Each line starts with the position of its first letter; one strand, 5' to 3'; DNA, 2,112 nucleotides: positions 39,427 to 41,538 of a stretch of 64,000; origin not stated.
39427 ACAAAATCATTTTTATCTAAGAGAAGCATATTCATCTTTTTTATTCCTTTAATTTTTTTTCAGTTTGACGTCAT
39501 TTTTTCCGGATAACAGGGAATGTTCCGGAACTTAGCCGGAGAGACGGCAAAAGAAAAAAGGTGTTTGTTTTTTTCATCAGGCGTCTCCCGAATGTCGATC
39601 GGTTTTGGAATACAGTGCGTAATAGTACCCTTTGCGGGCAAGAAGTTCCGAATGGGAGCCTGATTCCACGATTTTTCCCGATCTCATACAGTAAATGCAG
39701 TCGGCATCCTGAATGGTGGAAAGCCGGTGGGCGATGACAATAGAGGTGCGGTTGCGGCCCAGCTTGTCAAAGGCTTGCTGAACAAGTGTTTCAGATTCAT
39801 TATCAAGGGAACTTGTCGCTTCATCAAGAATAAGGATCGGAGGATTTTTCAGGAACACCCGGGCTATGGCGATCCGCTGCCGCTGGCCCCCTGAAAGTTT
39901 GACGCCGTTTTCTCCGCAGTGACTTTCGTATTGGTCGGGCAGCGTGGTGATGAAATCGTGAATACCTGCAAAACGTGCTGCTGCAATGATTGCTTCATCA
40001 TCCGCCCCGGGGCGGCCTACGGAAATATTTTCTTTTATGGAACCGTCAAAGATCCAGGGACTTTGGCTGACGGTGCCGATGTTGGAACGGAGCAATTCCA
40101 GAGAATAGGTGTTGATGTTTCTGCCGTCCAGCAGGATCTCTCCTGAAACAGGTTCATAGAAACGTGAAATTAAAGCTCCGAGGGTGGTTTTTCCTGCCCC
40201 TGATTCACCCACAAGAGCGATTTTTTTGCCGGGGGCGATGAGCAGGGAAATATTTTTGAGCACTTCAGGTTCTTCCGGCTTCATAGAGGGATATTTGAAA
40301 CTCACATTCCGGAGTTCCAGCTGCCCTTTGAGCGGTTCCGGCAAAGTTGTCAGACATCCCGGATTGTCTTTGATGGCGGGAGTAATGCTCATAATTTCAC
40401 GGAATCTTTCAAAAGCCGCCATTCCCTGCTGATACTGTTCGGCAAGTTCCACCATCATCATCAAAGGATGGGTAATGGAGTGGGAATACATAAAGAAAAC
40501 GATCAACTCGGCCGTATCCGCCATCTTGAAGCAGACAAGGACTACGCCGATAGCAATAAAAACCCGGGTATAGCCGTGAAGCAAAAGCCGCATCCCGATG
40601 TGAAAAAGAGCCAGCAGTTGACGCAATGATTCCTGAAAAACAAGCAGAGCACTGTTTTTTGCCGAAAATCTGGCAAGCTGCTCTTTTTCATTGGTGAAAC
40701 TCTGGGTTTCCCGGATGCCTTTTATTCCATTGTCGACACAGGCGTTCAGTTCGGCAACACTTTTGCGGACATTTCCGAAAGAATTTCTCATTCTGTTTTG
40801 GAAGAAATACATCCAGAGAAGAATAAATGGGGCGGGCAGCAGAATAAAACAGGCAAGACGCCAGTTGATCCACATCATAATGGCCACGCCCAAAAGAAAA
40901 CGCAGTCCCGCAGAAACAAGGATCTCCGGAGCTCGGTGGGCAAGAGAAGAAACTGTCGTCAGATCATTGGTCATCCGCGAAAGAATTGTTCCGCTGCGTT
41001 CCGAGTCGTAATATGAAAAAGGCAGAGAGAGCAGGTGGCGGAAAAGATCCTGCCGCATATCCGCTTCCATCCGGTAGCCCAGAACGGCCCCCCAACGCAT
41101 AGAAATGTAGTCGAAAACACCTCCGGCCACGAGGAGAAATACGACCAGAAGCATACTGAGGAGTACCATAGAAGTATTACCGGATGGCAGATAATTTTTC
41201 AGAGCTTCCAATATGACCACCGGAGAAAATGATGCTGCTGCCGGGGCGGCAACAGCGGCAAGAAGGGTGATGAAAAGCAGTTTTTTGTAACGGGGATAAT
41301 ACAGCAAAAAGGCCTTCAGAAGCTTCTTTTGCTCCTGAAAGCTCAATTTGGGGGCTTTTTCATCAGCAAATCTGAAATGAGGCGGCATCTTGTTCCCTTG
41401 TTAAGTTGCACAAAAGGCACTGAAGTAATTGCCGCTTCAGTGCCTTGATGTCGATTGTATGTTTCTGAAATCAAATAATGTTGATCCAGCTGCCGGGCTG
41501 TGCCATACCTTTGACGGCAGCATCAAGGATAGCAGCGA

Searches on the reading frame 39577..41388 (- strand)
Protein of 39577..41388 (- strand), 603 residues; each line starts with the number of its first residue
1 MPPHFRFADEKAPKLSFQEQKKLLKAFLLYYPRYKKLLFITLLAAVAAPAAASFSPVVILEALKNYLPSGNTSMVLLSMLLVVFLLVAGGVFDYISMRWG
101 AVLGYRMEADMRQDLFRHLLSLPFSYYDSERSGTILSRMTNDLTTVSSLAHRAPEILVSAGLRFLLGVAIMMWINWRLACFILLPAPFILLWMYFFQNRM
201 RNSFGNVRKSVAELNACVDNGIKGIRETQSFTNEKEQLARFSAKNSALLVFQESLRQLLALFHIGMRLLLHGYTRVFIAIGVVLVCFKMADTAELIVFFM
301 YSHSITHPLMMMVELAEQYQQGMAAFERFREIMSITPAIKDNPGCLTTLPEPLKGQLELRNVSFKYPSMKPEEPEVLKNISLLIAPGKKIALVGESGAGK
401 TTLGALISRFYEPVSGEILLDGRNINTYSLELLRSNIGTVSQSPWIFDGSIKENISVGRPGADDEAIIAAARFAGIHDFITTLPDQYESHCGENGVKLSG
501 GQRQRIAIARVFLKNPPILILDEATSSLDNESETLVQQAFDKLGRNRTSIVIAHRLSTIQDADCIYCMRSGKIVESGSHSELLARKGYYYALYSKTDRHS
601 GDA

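Call 57: search_protein_families(library=pfam, proteins=[window:39577-41388:-])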
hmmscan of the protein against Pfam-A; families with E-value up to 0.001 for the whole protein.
window:39577-41388:- (603 aa): 3 families
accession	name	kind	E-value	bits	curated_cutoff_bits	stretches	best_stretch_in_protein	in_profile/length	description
PF00664.28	ABC_membrane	-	7.9e-37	127.9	28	1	38-307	1-272/274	ABC transporter transmembrane region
PF00005.33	ABC_tran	-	8.4e-34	117.5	25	1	377-526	1-137/137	ABC transporter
PF02463.25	SMC_N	-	2.4e-07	30.9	40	1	267-569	135-212/220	RecF/RecN/SMC N terminal domain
